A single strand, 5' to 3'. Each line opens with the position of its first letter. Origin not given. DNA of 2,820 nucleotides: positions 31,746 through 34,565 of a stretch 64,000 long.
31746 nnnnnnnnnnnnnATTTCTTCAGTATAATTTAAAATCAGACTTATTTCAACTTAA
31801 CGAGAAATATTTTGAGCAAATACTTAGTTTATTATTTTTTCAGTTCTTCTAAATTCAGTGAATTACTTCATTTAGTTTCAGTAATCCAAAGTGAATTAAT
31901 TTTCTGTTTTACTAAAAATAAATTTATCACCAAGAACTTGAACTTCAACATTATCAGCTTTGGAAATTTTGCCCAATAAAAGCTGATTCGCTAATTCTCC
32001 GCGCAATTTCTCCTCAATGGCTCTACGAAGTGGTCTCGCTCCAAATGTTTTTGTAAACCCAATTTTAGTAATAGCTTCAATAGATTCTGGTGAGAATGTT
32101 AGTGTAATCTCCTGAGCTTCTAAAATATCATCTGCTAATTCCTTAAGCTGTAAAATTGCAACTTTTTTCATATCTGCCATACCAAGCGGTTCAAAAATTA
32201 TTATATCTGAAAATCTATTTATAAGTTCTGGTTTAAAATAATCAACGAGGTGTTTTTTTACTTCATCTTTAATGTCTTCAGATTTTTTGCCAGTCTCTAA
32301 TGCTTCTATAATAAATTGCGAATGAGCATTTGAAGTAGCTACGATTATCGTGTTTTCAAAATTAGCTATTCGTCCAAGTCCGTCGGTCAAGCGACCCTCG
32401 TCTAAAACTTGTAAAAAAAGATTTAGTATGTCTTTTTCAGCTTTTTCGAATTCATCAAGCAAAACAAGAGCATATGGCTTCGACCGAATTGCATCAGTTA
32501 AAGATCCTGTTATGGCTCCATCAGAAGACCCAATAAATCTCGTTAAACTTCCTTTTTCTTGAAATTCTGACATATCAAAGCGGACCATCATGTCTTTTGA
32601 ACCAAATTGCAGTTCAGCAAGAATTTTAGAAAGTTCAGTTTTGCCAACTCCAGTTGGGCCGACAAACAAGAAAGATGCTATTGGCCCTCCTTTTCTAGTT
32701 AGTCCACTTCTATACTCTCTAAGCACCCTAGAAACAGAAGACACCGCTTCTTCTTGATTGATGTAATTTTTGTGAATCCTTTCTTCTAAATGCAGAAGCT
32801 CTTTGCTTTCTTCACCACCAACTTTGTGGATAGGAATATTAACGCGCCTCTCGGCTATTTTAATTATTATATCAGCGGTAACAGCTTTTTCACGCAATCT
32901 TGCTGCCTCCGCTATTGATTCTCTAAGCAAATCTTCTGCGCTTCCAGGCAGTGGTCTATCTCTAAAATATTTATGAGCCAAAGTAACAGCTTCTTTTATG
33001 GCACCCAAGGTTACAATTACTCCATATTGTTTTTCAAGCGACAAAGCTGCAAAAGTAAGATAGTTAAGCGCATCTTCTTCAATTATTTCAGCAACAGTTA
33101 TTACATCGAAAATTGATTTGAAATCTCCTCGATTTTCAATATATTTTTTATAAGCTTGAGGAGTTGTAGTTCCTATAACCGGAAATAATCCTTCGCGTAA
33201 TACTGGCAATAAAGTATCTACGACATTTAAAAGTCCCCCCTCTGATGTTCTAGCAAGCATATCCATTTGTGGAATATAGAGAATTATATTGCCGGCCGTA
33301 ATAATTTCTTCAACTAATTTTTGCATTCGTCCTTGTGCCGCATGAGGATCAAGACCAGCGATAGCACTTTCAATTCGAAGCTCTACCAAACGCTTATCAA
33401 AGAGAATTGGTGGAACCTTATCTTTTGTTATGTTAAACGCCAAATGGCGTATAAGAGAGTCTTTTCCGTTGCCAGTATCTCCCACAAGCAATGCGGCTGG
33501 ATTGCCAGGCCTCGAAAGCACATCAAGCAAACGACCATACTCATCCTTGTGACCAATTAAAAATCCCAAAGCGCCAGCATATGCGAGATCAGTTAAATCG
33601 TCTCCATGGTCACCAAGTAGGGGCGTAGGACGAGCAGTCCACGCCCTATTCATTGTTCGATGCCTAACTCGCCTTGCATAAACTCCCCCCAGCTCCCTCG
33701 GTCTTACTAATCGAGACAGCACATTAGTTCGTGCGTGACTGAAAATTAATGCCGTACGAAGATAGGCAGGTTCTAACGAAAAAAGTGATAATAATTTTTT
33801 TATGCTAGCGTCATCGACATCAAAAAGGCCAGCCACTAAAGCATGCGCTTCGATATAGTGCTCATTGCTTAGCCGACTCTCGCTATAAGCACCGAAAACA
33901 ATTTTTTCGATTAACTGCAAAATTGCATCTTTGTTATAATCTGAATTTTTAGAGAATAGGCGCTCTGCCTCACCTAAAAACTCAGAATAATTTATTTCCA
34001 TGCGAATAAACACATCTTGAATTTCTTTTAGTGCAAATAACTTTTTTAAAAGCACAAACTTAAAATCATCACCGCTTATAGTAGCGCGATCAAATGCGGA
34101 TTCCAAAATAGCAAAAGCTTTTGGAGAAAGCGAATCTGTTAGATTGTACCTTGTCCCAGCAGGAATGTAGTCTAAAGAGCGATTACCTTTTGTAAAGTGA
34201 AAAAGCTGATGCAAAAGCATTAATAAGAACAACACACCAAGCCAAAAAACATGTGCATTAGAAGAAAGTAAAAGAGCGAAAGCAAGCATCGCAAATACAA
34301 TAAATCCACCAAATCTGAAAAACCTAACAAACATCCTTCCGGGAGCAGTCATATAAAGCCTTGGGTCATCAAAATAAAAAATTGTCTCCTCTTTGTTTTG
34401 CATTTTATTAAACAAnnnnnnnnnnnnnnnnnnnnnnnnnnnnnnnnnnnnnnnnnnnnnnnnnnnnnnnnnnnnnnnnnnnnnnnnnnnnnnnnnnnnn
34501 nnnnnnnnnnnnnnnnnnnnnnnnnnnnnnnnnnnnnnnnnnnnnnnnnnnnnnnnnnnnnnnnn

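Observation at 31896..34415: Membrane-anchored Clp-family chaperone with a dead first ATPase ring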

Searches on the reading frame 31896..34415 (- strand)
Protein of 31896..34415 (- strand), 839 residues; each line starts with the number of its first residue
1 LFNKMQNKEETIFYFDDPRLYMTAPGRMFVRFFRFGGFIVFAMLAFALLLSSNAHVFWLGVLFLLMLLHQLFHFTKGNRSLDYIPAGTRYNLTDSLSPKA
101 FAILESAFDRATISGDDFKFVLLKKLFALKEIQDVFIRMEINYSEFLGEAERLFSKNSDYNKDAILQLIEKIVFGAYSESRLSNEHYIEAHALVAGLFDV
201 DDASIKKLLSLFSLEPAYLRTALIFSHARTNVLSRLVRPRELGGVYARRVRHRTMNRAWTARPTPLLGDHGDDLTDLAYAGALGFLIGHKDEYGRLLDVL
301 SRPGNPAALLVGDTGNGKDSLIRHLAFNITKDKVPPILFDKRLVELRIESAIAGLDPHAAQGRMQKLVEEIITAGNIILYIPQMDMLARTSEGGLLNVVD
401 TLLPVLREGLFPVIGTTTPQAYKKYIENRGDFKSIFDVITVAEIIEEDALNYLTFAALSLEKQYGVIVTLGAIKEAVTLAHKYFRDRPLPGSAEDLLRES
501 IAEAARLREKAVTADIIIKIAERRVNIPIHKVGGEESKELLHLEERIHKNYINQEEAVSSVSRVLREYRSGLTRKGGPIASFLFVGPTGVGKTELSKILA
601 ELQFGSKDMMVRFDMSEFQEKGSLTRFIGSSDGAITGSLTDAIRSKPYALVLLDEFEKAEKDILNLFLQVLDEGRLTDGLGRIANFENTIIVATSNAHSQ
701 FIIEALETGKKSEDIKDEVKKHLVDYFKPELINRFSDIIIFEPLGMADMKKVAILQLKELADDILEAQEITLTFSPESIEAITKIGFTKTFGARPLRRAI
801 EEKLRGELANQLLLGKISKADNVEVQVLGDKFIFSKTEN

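Call 3: search_protein_families(library=pfam, proteins=[window:31896-34415:-], max_evalue=0.01)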
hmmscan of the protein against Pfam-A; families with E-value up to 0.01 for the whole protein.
window:31896-34415:- (839 aa): 11 families
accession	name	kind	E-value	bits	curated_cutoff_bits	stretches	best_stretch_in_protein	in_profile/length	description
PF07724.20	AAA_2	-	1.6e-50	171.8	27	1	578-737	2-165/166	AAA domain (Cdc48 subfamily)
PF10431.15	ClpB_D2-small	-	1e-17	64.4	21.9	1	744-825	1-81/81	C-terminal, D2-small domain, of ClpB protein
PF07728.20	AAA_5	-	3.6e-14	53.4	22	1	582-698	2-124/139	AAA domain (dynein-related subfamily)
PF00004.35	AAA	-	4.3e-13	50.3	21.2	1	583-702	2-115/131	ATPase family associated with various cellular activities (AAA)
PF00158.32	Sigma54_activat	-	4.7e-08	33.3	20.2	1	580-701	23-148/168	Sigma-54 interaction domain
PF17871.7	AAA_lid_9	-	1.1e-07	32.1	22.8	1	447-514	3-69/104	AAA lid domain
PF13191.12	AAA_16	-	0.00013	23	32.6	0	288-332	4-51/167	AAA ATPase domain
PF12775.13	AAA_7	-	0.00075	19.5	25.8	0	581-628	35-82/181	P-loop containing dynein motor region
PF20720.3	nSTAND3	-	0.0015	18.7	27.2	0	307-334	19-46/155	Novel STAND NTPase 3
PF05729.18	NACHT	-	0.0043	17.3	26.7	0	583-664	4-98/167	NACHT domain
PF13401.12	AAA_22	-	0.0057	17.4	27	0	583-672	9-109/130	AAA domain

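Call 4: search_protein_families(library=ncbifam, proteins=[window:31896-34415:-], max_evalue=0.01)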
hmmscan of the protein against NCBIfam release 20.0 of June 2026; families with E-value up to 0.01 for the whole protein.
window:31896-34415:- (839 aa): 16 families
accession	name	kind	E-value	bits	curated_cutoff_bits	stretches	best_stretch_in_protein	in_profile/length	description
TIGR03346.1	chaperone_ClpB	equivalog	4e-131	439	1232.1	2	506-834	522-852/853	ATP-dependent chaperone ClpB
TIGR02639.1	ClpA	equivalog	2.1e-117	393.2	993.15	1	261-827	162-734/734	ATP-dependent Clp protease ATP-binding subunit ClpA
NF033606.1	heat_AAA_ClpK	exception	3.8e-108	362.6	1900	2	511-826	575-897/949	heat shock survival AAA family ATPase ClpK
NF008118.0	PRK10865.1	equivalog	4.6e-108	362.3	1417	2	506-833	525-854/857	ATP-dependent chaperone ClpB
NF033607.0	disagg_AAA_ClpG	exception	6.7e-103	345.3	1900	2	512-823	555-872/932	AAA family protein disaggregase ClpG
TIGR03345.1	VI_ClpV1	equivalog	4.1e-100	336.3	884.95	2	501-822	518-845/852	type VI secretion system ATPase TssH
NF008263.0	PRK11034.1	equivalog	8.7e-87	291.7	1350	1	272-831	174-739/758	ATP-dependent Clp protease ATP-binding subunit ClpA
NF003745.1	PRK05342.1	equivalog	3.7e-09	35.9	359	1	711-805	278-377/418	ATP-dependent Clp protease ATP-binding subunit ClpX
TIGR00382.1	clpX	equivalog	5.2e-07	29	370.75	1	708-805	281-383/414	ATP-dependent protease ATP-binding subunit ClpX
NF003229.0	PRK04195.1-5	equivalog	8.3e-07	28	280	1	550-696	18-144/413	replication factor C large subunit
NF047784.1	MadB_ATPase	equivalog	4e-05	22.9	475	0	582-602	36-56/298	MadB family AAA-type ATPase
TIGR00390.1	hslU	equivalog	0.00021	20.3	362.45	1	581-779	49-237/441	ATP-dependent protease ATPase subunit HslU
TIGR00678.1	holB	equivalog_domain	0.0012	18.5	180.6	0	581-606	16-41/188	DNA polymerase III subunit delta'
TIGR00763.1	lon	equivalog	0.0015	17.1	608.05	1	497-662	275-435/795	endopeptidase La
TIGR02397.1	dnaX_nterm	equivalog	0.0039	16.5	250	0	581-601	38-58/355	DNA polymerase III subunit gamma/tau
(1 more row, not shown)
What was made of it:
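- On ClpB (TIGR03346 / PRK10865): 439 bits against a cut-off of 1232, and 362 against 1417 (call 4).
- On ClpA (TIGR02639) / ClpC: 393 bits against 993 (call 4).
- Closest known: ClpB / Hsp104 disaggregases. Different: It scores far below the ClpB equivalog cut-off (439 versus 1232 bits, call 4).
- It scores far below every NCBIfam equivalog cut-off (call 4).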

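Call 6: find_homologous_proteins(query=window:31896-34415:-, max_evalue=1e-10)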
Query window:31896-34415:- (839 aa): 421 proteins with E <= 1e-10 among 8000 candidates; the best 120 are listed.
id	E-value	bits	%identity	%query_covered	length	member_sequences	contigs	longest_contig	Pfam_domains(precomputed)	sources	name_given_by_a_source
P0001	0.0e+0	1598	86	100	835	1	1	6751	PF00158.33,PF07724.21,PF00004.36,PF17871.8,PF07728.21,PF10431.16,PF13191.13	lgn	-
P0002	0.0e+0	1411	76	100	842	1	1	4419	PF00158.33,PF07724.21,PF00004.36,PF17871.8,PF07728.21,PF10431.16,PF13191.13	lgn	-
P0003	0.0e+0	1396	75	100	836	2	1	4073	PF00158.33,PF07724.21,PF00004.36,PF17871.8,PF07728.21,PF10431.16,PF13191.13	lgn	-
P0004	0.0e+0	1214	66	100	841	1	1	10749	PF00158.33,PF07724.21,PF00004.36,PF17871.8,PF07728.21,PF10431.16,PF13191.13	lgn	-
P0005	2.0e-296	1004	56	99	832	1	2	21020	PF00158.33,PF07724.21,PF00004.36,PF17871.8,PF07728.21,PF10431.16,PF13191.13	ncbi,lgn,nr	ncbi:MAG: ATP-dependent Clp protease ATP-binding subunit [Candidatus Liptonbacteria bacterium]|nr:AT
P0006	1.5e-290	984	56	98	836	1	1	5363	PF07724.21,PF00004.36,PF13401.13,PF17871.8,PF13238.13,PF07728.21,PF10431.16,PF20720.4,PF13191.13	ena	-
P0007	6.8e-288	976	55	98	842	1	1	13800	PF00004.36,PF13401.13,PF03193.23,PF17871.8,PF07728.21,PF13191.13,PF00158.33,PF07724.21,PF12775.14,PF10431.16,PF13481.13,PF20720.4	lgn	-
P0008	1.2e-286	971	55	99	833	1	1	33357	PF00158.33,PF07724.21,PF00004.36,PF17871.8,PF07728.21,PF10431.16,PF13191.13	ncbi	-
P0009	8.0e-285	965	55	98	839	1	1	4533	PF07724.21,PF00004.36,PF13401.13,PF17871.8,PF13238.13,PF07728.21,PF10431.16,PF20720.4,PF13191.13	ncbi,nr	ncbi:MAG: ATP-dependent Clp protease ATP-binding subunit [bacterium]|nr:ATP-dependent Clp protease A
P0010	1.1e-280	952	54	99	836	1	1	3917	PF07724.21,PF00004.36,PF17871.8,PF07728.21,PF10431.16,PF13191.13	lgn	-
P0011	4.2e-280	950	55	99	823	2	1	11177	PF07724.21,PF00004.36,PF17871.8,PF07728.21,PF10431.16,PF13191.13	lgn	-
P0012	3.5e-277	940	53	98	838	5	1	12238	PF00158.33,PF07724.21,PF00004.36,PF17871.8,PF07728.21,PF10431.16,PF20720.4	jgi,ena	-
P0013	5.3e-266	903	52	98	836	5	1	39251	PF07724.21,PF00004.36,PF17871.8,PF07728.21,PF10431.16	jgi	-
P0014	5.2e-264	897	52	98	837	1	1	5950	PF00158.33,PF07724.21,PF00004.36,PF13401.13,PF23569.2,PF17871.8,PF13238.13,PF07728.21,PF10431.16,PF20720.4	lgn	-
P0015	2.3e-263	894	51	98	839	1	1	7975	PF00158.33,PF07724.21,PF00004.36,PF17871.8,PF07728.21,PF10431.16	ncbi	-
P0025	2.4e-241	822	49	98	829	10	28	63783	PF00158.33,PF07724.21,PF00004.36,PF17871.8,PF13238.13,PF07728.21,PF10431.16,PF13481.13,PF20720.4,PF13191.13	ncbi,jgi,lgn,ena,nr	ncbi:MAG: ATPase AAA-2 domain protein [Parcubacteria group bacterium GW2011_GWA1_48_11b]|nr:MAG: ATP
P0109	2.8e-230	785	48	97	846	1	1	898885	PF00158.33,PF07724.21,PF05729.19,PF00004.36,PF07728.21,PF10431.16,PF20720.4,PF13191.13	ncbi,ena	-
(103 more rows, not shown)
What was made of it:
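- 120 full-length homologues (call 6). Public annotation pipelines name homologues 'ATP-dependent Clp protease ATP-binding subunit (ClpC)' (call 6).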

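Call 16: find_encoding_contigs(protein=P0109, flank=8000, max_places=2)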
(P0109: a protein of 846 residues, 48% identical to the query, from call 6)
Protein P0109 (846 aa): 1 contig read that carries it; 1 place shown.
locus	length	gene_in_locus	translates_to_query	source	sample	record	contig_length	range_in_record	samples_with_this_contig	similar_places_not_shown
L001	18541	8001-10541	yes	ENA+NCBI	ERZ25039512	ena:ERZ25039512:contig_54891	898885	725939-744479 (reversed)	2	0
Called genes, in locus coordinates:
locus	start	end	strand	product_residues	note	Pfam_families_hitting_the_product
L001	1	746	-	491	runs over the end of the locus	PF00239:Resolvase, PF07508:Recombinase, PF13408:Zn_ribbon_recom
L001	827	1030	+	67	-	PF13560:HTH_31, PF12844:HTH_19, PF01381:HTH_3, PF13443:HTH_26 (weak)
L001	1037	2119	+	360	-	-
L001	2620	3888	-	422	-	PF03235:GmrSD_N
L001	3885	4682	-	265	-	PF15515:MvaI_BcnI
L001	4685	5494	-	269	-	PF01555:N6_N4_Mtase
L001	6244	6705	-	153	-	PF17210:SdrD_B, PF17802:SpaA, PF22904:NOMO1-like_2nd, PF13620:CarboxypepD_reg (weak)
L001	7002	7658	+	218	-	PF03167:UDG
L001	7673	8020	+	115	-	-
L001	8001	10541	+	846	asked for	PF13191:AAA_16 (faint), PF05729:NACHT (faint), PF20720:nSTAND3 (faint), PF00158:Sigma54_activat (weak), PF07724:AAA_2, PF07728:AAA_5, PF00004:AAA, PF10431:ClpB_D2-small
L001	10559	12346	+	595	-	PF14716:HHH_8, PF02811:PHP (faint), PF14520:HHH_5, PF14791:DNA_pol_B_thumb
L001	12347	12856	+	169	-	PF00293:NUDIX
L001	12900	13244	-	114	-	PF00453:Ribosomal_L20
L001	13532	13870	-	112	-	PF00707:IF3_C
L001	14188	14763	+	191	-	PF03703:bPH_2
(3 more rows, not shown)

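Call 17: find_encoding_contigs(protein=P0025, flank=8000, max_places=2)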
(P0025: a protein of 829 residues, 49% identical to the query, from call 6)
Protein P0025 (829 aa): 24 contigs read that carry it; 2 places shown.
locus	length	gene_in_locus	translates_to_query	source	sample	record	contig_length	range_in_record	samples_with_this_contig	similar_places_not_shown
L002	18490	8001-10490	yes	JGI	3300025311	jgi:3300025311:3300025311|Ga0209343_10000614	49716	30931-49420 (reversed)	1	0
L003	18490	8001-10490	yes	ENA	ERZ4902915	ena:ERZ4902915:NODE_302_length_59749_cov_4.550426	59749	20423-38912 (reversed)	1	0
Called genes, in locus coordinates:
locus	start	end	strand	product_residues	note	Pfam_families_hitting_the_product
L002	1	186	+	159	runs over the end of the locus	?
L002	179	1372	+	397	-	PF08245:Mur_ligase_M, PF02875:Mur_ligase_C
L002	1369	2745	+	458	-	PF00753:Lactamase_B, PF23023:Anti-Pycsar_Apyc1, PF12706:Lactamase_B_2, PF16661:Lactamase_B_6, PF10996:Beta-Casp, PF07521:RMMBL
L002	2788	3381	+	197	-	PF18306:LDcluster4, PF03641:Lysine_decarbox (faint)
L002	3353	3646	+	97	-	PF16325:Peptidase_U32_C (weak)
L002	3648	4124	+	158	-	PF02308:MgtC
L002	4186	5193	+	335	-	-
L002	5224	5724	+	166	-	PF04981:NMD3 (faint)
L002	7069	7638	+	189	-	PF03167:UDG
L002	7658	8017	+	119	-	-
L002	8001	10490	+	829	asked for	PF00158:Sigma54_activat (faint), PF13191:AAA_16 (weak), PF00004:AAA (weak), PF17871:AAA_lid_9 (weak), PF07724:AAA_2, PF00004:AAA, PF07728:AAA_5, PF10431:ClpB_D2-small, +3 more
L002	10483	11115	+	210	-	PF07690:MFS_1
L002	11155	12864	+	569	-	PF14716:HHH_8, PF14520:HHH_5 (weak), PF14791:DNA_pol_B_thumb, PF02811:PHP (faint)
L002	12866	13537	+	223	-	PF09335:VTT_dom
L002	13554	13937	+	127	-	PF00293:NUDIX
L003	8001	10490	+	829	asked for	PF00158:Sigma54_activat (faint), PF13191:AAA_16 (weak), PF00004:AAA (weak), PF17871:AAA_lid_9 (weak), PF07724:AAA_2, PF00004:AAA, PF07728:AAA_5, PF10431:ClpB_D2-small, +3 more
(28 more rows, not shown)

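Call 18: find_encoding_contigs(protein=P0005, flank=8000, max_places=2)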
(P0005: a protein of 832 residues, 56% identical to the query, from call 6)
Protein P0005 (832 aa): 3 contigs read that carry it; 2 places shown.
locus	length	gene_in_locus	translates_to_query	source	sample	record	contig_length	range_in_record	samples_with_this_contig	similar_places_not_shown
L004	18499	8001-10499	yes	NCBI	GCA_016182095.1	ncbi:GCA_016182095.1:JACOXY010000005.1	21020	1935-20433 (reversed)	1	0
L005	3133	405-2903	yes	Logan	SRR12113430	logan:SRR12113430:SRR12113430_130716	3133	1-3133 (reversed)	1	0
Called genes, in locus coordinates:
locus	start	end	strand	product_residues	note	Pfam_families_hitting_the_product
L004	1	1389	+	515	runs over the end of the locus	PF04932:Wzy_C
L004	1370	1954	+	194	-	PF10755:DUF2585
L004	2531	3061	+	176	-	-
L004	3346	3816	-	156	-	PF08534:Redoxin, PF00578:AhpC-TSA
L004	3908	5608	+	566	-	PF00999:Na_H_Exchanger, PF02254:TrkA_N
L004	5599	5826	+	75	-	-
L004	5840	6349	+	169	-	PF14470:bPH_3 (weak), PF03703:bPH_2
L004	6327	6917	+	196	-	PF03167:UDG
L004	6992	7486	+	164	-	-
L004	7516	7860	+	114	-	-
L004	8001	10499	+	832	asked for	PF00158:Sigma54_activat (faint), PF13191:AAA_16 (faint), PF17871:AAA_lid_9, PF07724:AAA_2, PF00004:AAA, PF07728:AAA_5, PF10431:ClpB_D2-small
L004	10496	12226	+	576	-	PF14716:HHH_8, PF14520:HHH_5 (weak), PF14792:DNA_pol_B_palm (weak), PF14791:DNA_pol_B_thumb, PF02811:PHP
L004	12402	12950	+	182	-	PF00293:NUDIX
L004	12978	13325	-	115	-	PF00453:Ribosomal_L20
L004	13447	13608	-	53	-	PF01632:Ribosomal_L35p (weak)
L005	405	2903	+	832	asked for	PF00158:Sigma54_activat (faint), PF13191:AAA_16 (faint), PF17871:AAA_lid_9, PF07724:AAA_2, PF00004:AAA, PF07728:AAA_5, PF10431:ClpB_D2-small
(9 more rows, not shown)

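Call 36: predict_structure(alignment_id=A2)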
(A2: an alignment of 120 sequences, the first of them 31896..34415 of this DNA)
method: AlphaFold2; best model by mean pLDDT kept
length: 839 residues; sequences in the alignment: 120
mean_pLDDT: 86.7   pTM: 0.76
mean pLDDT of the five models: 86.7, 85.1, 84.3, 82.6, 81.8
residues with pLDDT >= 90: 439; 70-90: 329; 50-70: 44; < 50: 27
segments of 3 or more residues with pLDDT < 50: 1-7, 238-253, 256-259
pLDDT, mean of each block of 10 residues (from residue 1): 50 91 89 90 96 97 93 84 87 93 94 92 94 90 93 83 93 94 86 94 92 89 76 52 43 49 85 82 74 95 92 89 90 87 91 86 92 93 86 66 89 94 89 93 91 87 89 93 85 94 92 92 79 67 75 77 84 82 90 87 86 95 91 87 89 96 94 88 88 93 90 89 94 91 85 87 91 94 87 87 92 91 92 87
secondary structure, 60 per line:
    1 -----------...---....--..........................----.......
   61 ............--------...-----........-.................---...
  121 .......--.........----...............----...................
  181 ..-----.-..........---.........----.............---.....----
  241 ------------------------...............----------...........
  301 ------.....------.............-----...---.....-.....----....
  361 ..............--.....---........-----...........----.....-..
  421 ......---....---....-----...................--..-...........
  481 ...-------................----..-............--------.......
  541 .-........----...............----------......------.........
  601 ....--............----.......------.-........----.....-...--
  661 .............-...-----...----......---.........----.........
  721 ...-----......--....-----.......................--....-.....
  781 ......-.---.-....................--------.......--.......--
elements in order (helices of 4 or more, strands of 3 or more residues): E12-14 H18-21 H24-49 H54-72 E89-91 H92-95 H98-114 H118-127 H130-138 H143-157 H162-182 H190-199 H203-211 H216-228 H232-236 H265-270 E271-273 H274-279 H290-300 E307-311 H318-330 E342-346 H348-352 H357-374 E377-381 H385-392 H398-408 E413-417 H419-426 H430-433 E437-440 H446-464 H470-483 H491-506 H514-525 H534-541 H543-550 H555-569 E580-585 H592-604 E610-614 H615-618 H623-628 H638-645 E650-654 H661-673 E675-677 E683-685 E690-695 H699-707 H712-723 H729-734 E737-740 H746-768 E771-774 H776-786 H794-813 E822-828 E831-837
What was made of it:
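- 33726..34148 (-): Divergent Clp_N-like domain (aa 90-230) of eight helices. Helices are seen in call 36.
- On Hsp100/Clp class I (two-tier) AAA+ ATPases: The model has eight helices (call 36).
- On ClpB (TIGR03346 / PRK10865): The model has no long coiled coil (call 36).
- On ClpA (TIGR02639) / ClpC: The segment is helical in the model (call 36).
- Checked: The AlphaFold2 model makes them helices 24-49 and 54-72 with pLDDT 90-97 (call 36). The model has the expected eight helices (call 36).
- The AF2 model (pLDDT 86.7) has no long coiled coil and a helical 699-723 segment (call 36).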
